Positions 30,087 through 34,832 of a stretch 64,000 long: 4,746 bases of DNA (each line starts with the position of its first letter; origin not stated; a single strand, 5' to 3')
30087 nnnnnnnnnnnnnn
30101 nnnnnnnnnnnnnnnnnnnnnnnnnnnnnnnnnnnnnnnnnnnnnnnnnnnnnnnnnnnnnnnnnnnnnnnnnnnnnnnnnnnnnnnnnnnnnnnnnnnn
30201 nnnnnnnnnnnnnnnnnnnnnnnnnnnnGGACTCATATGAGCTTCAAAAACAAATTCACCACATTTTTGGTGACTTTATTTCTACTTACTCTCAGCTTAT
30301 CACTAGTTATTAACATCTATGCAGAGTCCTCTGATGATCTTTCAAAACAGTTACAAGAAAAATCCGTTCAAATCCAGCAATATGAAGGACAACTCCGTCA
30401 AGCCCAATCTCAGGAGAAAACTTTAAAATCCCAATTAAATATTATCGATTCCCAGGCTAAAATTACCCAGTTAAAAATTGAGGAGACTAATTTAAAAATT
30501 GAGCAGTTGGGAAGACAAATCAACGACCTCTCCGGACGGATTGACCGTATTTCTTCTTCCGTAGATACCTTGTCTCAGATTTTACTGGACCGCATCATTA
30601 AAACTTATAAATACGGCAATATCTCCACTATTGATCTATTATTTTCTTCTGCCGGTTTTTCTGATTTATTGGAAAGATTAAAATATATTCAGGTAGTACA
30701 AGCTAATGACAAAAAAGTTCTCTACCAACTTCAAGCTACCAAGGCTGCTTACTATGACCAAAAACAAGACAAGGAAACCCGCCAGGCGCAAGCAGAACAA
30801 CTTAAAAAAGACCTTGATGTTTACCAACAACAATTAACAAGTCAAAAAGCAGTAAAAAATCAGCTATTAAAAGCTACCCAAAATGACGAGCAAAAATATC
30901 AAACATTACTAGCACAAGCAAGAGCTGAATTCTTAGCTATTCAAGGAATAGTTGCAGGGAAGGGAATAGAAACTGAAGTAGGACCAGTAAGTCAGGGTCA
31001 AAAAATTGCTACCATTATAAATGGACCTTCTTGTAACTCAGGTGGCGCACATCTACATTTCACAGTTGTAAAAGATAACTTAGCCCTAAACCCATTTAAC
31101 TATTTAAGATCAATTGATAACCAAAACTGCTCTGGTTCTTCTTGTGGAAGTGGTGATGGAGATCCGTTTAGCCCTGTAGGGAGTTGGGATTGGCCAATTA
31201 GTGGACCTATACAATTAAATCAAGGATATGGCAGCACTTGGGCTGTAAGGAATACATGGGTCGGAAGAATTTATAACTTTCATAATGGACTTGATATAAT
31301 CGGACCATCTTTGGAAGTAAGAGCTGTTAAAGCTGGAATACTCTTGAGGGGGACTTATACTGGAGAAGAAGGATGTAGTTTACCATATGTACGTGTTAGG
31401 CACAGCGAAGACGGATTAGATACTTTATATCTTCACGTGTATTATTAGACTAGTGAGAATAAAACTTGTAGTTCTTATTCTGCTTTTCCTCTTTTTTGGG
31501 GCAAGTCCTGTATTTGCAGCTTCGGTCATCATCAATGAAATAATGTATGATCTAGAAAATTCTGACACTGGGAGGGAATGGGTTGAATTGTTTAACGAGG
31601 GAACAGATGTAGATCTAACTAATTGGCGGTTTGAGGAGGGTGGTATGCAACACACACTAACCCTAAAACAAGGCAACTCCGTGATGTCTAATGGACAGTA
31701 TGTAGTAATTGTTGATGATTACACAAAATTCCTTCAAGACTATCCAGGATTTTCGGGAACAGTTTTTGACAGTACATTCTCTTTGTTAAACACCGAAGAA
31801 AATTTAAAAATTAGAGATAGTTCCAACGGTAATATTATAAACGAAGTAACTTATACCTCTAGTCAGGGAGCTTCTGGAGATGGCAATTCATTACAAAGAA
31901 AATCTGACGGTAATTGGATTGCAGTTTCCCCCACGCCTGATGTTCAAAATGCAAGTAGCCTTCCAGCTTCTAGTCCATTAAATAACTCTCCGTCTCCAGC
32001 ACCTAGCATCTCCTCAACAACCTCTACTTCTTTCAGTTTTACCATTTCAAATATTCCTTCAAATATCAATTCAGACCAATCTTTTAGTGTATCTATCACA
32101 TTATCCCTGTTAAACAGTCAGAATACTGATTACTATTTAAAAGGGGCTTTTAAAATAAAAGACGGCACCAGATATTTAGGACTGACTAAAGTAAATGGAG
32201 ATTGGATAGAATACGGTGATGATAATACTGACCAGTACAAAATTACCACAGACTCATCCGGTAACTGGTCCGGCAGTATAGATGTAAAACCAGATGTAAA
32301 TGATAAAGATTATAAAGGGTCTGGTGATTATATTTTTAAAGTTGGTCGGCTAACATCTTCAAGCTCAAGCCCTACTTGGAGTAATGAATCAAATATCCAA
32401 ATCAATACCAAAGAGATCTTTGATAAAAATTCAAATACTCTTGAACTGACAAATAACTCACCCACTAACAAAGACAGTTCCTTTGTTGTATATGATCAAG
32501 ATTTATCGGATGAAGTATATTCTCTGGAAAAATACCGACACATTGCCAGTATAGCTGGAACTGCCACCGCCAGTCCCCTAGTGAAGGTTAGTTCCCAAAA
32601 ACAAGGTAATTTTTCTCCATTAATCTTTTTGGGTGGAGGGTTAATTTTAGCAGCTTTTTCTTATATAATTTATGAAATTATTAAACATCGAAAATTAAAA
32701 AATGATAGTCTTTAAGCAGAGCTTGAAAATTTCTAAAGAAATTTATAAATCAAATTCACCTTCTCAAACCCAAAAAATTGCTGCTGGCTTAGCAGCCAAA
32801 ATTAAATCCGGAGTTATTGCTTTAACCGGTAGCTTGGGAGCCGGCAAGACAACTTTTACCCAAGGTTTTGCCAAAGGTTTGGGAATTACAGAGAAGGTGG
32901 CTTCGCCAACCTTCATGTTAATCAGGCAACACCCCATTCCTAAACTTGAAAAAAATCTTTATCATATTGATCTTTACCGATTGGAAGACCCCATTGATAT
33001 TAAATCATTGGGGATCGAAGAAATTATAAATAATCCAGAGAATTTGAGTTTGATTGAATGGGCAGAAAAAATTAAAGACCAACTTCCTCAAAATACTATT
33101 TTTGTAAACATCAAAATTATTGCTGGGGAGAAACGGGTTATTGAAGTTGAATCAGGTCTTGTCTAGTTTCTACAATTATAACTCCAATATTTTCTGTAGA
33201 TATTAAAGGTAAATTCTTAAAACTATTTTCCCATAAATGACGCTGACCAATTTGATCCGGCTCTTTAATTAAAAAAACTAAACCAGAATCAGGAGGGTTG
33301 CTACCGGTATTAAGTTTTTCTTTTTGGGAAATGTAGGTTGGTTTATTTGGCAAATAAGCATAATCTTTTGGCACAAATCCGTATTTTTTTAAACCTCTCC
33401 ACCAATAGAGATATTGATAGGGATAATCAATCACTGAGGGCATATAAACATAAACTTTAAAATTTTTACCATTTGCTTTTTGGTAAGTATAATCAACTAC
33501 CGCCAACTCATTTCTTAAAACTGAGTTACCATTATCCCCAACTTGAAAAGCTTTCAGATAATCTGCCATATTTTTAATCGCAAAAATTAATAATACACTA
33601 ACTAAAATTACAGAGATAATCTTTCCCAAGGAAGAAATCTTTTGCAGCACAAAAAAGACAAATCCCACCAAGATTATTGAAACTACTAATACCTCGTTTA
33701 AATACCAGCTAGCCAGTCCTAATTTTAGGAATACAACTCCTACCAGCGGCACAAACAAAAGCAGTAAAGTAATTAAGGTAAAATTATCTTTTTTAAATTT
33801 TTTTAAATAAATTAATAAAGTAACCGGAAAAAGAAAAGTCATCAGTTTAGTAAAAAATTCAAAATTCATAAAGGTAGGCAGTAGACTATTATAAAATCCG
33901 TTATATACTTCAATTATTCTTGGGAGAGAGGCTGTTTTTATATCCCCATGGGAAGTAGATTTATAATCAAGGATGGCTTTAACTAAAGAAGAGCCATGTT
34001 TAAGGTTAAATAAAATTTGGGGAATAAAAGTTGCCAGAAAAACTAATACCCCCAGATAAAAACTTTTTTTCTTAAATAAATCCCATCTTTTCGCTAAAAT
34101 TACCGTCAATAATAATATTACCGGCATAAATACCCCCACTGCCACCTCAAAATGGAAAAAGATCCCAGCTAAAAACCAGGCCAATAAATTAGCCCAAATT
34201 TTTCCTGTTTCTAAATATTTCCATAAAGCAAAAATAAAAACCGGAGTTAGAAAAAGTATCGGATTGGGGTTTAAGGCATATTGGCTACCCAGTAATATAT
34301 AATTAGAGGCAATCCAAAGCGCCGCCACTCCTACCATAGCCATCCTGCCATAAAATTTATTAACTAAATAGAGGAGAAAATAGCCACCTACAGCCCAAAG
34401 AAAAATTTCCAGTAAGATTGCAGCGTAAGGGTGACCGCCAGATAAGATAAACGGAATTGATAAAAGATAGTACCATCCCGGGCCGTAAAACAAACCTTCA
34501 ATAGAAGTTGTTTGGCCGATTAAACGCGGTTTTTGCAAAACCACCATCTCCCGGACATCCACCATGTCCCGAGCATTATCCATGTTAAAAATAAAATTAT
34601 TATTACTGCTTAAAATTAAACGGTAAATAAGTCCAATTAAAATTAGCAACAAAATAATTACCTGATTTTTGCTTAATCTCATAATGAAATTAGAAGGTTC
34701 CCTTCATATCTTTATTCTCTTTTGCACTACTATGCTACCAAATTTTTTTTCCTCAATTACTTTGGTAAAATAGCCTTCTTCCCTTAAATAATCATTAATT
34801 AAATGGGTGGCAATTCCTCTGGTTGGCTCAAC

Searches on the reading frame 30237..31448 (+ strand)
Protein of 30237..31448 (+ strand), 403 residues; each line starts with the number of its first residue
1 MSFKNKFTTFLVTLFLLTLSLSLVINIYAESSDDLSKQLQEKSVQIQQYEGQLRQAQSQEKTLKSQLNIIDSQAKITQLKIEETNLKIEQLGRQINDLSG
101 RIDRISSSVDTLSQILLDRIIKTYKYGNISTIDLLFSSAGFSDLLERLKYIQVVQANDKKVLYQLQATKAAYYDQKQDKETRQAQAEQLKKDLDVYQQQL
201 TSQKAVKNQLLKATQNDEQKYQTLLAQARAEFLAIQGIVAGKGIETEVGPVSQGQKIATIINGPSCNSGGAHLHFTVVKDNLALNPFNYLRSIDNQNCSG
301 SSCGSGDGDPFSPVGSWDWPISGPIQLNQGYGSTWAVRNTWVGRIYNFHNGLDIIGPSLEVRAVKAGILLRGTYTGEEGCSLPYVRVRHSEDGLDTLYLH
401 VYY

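Call 26: search_protein_families(library=pfam, proteins=[window:30237-31448:+], max_evalue=0.001)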
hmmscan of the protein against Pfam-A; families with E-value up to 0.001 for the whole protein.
window:30237-31448:+ (403 aa): 5 families
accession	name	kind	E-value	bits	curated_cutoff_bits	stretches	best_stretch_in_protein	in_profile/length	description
PF01551.29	Peptidase_M23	-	1.6e-07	31.8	28.7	0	250-286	62-96/96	Peptidase family M23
PF24568.1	CC_PcsB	-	1.1e-06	28.8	27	1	104-171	3-71/75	Peptidoglycan hydrolase PcsB, coiled-coil domain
PF19220.6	Rod_CreS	-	0.00037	20.1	100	1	31-117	91-177/359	Crescentin, rod domain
PF06008.19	Laminin_I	-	0.00078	19.7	34.6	0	36-114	32-110/259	Laminin Domain I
PF15960.10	DUF4763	-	0.00084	19.1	30.1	1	16-106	57-147/236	Domain of unknown function (DUF4763)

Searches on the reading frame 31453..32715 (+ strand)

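Call 26: search_protein_families(library=pfam, proteins=[window:31453-32715:+], max_evalue=0.001)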
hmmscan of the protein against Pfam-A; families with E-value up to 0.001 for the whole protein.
window:31453-32715:+ (420 aa): 1 family
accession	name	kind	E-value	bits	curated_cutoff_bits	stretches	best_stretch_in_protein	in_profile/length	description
PF00932.25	LTD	-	3.8e-12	47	34.3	1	23-135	6-108/109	Lamin Tail Domain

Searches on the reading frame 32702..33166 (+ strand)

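Call 56: search_protein_families(library=pfam, proteins=[window:32702-33166:+], max_evalue=0.001)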
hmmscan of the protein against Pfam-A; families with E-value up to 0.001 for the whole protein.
window:32702-33166:+ (154 aa): 1 family
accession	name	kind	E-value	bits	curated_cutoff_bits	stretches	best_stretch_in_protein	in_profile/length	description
PF02367.23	TsaE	-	1.6e-35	122.3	26.6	1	18-139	2-120/128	Threonylcarbamoyl adenosine biosynthesis protein TsaE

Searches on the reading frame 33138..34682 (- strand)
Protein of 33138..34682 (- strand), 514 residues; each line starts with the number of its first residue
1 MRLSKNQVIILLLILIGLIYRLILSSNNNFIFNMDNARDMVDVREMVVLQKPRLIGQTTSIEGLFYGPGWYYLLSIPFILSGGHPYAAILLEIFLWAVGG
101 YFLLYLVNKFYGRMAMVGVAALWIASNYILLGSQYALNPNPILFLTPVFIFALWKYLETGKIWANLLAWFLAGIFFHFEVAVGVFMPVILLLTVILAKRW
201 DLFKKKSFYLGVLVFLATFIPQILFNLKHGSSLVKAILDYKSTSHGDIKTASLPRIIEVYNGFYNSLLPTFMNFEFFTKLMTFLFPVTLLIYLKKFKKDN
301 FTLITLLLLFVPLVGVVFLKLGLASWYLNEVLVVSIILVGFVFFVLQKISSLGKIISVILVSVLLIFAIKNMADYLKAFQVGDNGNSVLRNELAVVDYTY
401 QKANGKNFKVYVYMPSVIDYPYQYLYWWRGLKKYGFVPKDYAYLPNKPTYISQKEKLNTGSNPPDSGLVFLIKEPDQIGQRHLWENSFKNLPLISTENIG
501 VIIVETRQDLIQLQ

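Call 26: search_protein_families(library=pfam, proteins=[window:33138-34682:-], max_evalue=0.001)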
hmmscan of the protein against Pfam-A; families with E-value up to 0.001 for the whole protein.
window:33138-34682:- (514 aa): 1 family
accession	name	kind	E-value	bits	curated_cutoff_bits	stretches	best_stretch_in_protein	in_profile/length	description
PF13231.12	PMT_2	-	0.00015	22.5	26.1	1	68-224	4-159/160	Dolichyl-phosphate-mannose-protein mannosyltransferase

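Call 88: search_protein_families(library=ncbifam, proteins=[window:33138-34682:-], max_evalue=0.001)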
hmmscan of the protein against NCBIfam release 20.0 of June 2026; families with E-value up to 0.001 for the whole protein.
window:33138-34682:- (514 aa): 0 families
